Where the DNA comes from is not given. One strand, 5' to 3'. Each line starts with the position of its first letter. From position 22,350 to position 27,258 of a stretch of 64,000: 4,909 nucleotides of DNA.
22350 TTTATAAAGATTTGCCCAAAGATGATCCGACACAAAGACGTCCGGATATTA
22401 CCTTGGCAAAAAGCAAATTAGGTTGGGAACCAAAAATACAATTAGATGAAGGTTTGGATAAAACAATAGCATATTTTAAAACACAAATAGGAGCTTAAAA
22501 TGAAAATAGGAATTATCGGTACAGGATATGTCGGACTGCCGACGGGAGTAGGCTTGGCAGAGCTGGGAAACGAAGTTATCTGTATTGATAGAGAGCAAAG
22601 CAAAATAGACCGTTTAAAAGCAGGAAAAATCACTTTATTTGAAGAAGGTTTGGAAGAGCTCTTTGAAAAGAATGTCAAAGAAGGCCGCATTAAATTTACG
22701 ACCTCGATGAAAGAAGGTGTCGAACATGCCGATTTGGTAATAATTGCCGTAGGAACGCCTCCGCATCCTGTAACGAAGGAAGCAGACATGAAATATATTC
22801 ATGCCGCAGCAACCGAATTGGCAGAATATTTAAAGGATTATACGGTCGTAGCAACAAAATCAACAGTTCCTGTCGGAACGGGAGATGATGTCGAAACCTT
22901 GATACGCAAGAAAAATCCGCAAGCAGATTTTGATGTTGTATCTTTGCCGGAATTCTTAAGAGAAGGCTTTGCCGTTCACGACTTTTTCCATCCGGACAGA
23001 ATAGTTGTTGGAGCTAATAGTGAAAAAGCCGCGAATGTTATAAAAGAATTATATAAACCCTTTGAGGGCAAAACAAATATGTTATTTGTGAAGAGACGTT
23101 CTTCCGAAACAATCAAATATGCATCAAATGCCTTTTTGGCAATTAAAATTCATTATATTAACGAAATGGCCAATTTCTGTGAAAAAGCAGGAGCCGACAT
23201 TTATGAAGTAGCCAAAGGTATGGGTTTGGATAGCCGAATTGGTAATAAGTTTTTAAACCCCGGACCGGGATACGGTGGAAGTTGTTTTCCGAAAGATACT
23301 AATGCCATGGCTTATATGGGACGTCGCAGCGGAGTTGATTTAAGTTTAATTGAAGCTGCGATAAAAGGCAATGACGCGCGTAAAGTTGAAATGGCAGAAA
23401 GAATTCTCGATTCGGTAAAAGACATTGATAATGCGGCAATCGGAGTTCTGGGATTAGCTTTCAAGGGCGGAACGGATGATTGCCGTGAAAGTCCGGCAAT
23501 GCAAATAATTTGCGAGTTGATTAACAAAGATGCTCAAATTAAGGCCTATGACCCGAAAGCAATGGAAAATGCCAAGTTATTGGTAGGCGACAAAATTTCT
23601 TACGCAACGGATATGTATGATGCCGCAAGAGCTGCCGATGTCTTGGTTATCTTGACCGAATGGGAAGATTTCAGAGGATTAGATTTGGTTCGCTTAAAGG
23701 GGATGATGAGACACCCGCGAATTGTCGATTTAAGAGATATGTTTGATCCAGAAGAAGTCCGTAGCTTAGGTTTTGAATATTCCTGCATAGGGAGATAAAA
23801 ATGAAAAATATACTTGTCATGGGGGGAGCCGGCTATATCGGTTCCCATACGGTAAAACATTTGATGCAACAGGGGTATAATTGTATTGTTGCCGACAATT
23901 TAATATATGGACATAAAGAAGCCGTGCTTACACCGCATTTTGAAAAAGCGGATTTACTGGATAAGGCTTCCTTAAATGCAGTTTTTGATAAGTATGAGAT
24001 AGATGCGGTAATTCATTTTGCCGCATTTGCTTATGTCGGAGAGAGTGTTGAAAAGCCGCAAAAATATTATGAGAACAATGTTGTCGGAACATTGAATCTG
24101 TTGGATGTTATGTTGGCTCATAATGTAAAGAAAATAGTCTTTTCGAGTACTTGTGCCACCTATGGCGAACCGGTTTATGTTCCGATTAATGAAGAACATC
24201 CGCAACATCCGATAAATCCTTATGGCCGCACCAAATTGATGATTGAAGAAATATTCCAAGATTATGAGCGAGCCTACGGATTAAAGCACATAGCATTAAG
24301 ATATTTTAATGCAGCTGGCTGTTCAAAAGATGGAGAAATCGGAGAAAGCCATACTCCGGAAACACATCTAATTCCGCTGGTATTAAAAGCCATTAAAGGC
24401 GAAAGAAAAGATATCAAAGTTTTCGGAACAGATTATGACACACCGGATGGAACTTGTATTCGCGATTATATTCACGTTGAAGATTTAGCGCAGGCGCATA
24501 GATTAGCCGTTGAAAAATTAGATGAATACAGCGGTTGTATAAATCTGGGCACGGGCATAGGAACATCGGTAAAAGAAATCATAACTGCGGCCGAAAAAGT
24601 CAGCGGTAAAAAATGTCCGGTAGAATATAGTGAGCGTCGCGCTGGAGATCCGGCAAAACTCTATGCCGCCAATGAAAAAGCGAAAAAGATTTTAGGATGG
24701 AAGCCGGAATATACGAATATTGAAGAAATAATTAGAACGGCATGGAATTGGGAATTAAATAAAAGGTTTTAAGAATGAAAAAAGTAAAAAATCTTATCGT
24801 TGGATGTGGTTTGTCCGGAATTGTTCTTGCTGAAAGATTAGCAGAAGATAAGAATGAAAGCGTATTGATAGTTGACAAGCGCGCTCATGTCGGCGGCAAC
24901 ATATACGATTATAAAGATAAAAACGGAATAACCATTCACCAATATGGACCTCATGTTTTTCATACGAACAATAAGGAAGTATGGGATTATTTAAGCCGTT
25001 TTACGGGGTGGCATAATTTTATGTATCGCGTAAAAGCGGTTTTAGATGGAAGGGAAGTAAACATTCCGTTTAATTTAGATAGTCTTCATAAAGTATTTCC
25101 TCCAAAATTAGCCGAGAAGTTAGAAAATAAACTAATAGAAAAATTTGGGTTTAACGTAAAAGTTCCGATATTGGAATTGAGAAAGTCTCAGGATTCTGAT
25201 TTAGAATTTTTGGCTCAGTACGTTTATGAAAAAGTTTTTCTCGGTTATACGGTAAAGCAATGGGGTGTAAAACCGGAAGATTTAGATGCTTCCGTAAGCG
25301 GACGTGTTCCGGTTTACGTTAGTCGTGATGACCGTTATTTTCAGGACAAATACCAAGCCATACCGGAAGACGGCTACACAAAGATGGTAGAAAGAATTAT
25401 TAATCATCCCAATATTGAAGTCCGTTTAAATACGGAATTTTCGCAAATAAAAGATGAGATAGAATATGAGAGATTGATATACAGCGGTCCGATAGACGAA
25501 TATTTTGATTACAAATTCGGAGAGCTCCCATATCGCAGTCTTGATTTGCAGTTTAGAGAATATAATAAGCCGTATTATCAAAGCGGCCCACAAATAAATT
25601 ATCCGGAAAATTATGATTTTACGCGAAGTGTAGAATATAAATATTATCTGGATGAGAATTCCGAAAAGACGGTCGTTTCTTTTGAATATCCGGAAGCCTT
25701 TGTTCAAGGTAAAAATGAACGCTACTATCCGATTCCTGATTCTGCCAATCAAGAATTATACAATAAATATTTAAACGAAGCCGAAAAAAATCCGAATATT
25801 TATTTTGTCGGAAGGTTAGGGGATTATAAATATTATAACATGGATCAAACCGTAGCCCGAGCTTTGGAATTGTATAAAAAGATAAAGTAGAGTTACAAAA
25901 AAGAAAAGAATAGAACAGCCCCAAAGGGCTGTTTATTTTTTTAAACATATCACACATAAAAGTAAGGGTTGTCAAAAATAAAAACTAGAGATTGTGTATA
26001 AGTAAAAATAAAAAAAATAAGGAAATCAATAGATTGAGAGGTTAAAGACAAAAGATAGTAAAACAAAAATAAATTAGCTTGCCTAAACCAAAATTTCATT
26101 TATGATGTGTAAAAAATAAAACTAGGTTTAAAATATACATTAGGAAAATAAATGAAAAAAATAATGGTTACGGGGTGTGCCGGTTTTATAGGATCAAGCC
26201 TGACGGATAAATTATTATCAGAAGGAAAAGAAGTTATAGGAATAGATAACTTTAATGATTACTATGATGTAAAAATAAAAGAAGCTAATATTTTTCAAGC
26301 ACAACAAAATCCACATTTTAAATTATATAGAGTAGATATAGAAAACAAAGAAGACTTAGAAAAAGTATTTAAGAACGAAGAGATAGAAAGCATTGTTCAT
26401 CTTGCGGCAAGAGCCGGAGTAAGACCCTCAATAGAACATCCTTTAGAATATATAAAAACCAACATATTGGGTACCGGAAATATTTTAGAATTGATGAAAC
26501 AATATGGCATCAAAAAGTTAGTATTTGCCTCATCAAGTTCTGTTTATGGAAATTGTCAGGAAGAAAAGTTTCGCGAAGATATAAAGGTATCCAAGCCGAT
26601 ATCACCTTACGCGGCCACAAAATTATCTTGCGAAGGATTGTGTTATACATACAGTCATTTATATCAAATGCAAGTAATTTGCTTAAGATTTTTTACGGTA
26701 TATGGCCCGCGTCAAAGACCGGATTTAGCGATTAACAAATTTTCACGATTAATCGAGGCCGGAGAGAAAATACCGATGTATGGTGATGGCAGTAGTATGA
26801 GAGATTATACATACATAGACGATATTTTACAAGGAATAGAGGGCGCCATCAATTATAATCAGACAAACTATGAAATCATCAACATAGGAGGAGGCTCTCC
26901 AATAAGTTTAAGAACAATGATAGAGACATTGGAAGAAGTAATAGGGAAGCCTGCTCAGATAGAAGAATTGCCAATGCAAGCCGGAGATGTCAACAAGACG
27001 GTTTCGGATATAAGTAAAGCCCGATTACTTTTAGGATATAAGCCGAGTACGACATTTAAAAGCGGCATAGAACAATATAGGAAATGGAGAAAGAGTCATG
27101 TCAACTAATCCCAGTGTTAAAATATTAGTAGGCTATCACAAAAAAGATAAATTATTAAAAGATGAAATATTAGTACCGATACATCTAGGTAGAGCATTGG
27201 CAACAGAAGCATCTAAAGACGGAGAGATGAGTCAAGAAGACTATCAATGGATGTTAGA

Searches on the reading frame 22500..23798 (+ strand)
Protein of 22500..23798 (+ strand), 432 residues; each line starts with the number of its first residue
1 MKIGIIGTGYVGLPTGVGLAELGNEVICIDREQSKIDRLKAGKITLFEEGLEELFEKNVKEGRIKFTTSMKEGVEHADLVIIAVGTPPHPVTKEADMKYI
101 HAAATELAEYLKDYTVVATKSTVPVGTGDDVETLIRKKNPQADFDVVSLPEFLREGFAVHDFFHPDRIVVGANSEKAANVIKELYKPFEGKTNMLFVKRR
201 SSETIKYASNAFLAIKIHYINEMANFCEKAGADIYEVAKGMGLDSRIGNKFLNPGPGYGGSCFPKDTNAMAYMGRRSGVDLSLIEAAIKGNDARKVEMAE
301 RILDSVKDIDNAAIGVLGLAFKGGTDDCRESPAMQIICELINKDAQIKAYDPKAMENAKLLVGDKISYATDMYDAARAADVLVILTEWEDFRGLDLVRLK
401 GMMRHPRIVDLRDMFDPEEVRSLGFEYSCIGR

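Call 32: search_protein_families(library=pfam, proteins=[window:22500-23798:+], max_evalue=0.001)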
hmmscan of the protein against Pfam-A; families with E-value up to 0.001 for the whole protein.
window:22500-23798:+ (432 aa): 9 families
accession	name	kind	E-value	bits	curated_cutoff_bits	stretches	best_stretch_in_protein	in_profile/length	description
PF03721.20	UDPG_MGDP_dh_N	-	4.3e-65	219.2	27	1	1-184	1-187/187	UDP-glucose/GDP-mannose dehydrogenase family, NAD binding domain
PF00984.24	UDPG_MGDP_dh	-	3.4e-36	123.7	25.4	1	200-292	1-93/94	UDP-glucose/GDP-mannose dehydrogenase family, central domain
PF03720.21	UDPG_MGDP_dh_C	-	3.9e-34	117.6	30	1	315-417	1-103/103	UDP-glucose/GDP-mannose dehydrogenase family, UDP binding domain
PF03807.23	F420_oxidored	-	1.9e-08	35.2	21.6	0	2-85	1-68/94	NADP oxidoreductase coenzyme F420-dependent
PF03446.21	NAD_binding_2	-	2.3e-07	31.4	21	1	2-134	1-106/161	NAD binding domain of 6-phosphogluconate dehydrogenase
PF02558.23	ApbA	-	8.7e-06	25.9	22.2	1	3-84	1-74/150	Ketopantoate reductase PanE/ApbA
PF02737.24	3HCDH_N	-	0.00018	21.9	22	1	2-84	1-86/180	3-hydroxyacyl-CoA dehydrogenase, NAD binding domain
PF07992.20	Pyr_redox_2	-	0.00035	20.5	26.1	1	2-111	144-263/291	Pyridine nucleotide-disulphide oxidoreductase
PF01210.29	NAD_Gly3P_dh_N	-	0.00067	20.1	23.1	0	2-86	1-79/158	NAD-dependent glycerol-3-phosphate dehydrogenase N-terminus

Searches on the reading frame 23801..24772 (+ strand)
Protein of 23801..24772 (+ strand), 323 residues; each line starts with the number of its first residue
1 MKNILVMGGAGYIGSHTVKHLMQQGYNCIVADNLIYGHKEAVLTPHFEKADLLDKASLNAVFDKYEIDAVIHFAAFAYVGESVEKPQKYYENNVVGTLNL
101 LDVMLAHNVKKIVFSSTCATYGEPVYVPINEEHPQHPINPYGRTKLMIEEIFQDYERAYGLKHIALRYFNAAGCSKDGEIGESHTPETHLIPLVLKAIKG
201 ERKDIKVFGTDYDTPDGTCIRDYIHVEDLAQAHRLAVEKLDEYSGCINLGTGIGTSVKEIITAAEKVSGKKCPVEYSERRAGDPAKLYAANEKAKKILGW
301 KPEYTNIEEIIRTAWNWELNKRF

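Call 32: search_protein_families(library=pfam, proteins=[window:23801-24772:+], max_evalue=0.001)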
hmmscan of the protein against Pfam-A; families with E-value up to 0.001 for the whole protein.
window:23801-24772:+ (323 aa): 9 families
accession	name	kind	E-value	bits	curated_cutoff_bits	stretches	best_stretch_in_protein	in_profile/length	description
PF01370.27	Epimerase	-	1.4e-63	214.9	20.9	1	4-242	1-230/240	NAD dependent epimerase/dehydratase family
PF16363.11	GDP_Man_Dehyd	-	3.8e-60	204.5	27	1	5-312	1-330/332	GDP-mannose 4,6 dehydratase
PF01073.25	3Beta_HSD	-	1.6e-16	60.7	22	1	5-151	1-156/280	3-beta hydroxysteroid dehydrogenase/isomerase family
PF04321.23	RmlD_sub_bind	-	1.6e-15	57.4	27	1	3-156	2-140/287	RmlD substrate binding domain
PF02719.21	Polysacc_synt_2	-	2e-15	57.2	20.2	1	4-173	1-173/293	Polysaccharide biosynthesis protein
PF07993.18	NAD_binding_4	-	5.9e-08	32.6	20.1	1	66-193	88-230/258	Male sterility protein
PF05368.20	NmrA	-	3.8e-06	27.1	27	1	2-118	3-108/298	NmrA-like family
PF13460.12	NAD_binding_10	-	9.6e-06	26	27.2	1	8-150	1-129/184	NAD(P)H-binding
PF08659.16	KR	-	5.4e-05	23.6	22.6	1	4-123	3-143/180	KR domain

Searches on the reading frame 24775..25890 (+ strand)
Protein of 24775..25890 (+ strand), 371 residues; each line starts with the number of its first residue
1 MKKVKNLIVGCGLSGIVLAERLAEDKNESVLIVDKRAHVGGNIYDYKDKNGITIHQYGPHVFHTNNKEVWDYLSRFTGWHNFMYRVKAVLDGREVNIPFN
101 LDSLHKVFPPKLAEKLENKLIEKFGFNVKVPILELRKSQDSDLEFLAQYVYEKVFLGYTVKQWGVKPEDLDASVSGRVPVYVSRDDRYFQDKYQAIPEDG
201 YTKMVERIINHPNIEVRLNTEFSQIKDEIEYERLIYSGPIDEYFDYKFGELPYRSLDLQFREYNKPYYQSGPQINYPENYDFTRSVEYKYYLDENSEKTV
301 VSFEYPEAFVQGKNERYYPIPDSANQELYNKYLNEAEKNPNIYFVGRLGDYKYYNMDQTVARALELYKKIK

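Call 32: search_protein_families(library=pfam, proteins=[window:24775-25890:+], max_evalue=0.001)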
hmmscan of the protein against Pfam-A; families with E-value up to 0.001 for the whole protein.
window:24775-25890:+ (371 aa): 4 families
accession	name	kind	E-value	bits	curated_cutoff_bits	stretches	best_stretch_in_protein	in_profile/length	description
PF03275.19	GLF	-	1.1e-73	247.8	26.3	1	153-353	1-203/203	UDP-galactopyranose mutase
PF13450.12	NAD_binding_8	-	8.5e-19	68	21.9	1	8-76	1-68/68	NAD(P)-binding Rossmann-like domain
PF01593.30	Amino_oxidase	-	3.3e-09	37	19.8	1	13-227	1-230/443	Flavin containing amine oxidoreductase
PF13454.12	NAD_binding_9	-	4.6e-05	23.9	21.8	1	8-51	2-48/155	FAD-NAD(P)-binding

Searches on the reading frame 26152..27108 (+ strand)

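Call 21: search_protein_families(library=pfam, proteins=[window:26152-27108:+], max_evalue=0.001)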
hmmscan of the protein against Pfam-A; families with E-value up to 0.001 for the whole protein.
window:26152-27108:+ (318 aa): 9 families
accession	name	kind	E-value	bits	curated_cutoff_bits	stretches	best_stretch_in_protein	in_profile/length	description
PF16363.11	GDP_Man_Dehyd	-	3.1e-65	221.3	27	1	5-308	1-331/332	GDP-mannose 4,6 dehydratase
PF01370.27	Epimerase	-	1.4e-60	205.2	20.9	1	4-246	1-240/240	NAD dependent epimerase/dehydratase family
PF01073.25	3Beta_HSD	-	7.8e-23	81.3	22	1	5-225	1-221/280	3-beta hydroxysteroid dehydrogenase/isomerase family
PF02719.21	Polysacc_synt_2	-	3.8e-20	72.7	20.2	1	4-269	1-252/293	Polysaccharide biosynthesis protein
PF04321.23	RmlD_sub_bind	-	1.6e-14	54.1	27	1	3-209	2-175/287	RmlD substrate binding domain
PF07993.18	NAD_binding_4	-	5.2e-10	39.3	20.1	1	6-185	1-209/258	Male sterility protein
PF13460.12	NAD_binding_10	-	4.1e-07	30.5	27.2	1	8-142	1-111/184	NAD(P)H-binding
PF08659.16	KR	-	3.8e-05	24.1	22.6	1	5-135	4-144/180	KR domain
PF00106.31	adh_short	-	0.00011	22.1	26.6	1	2-90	1-87/195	short chain dehydrogenase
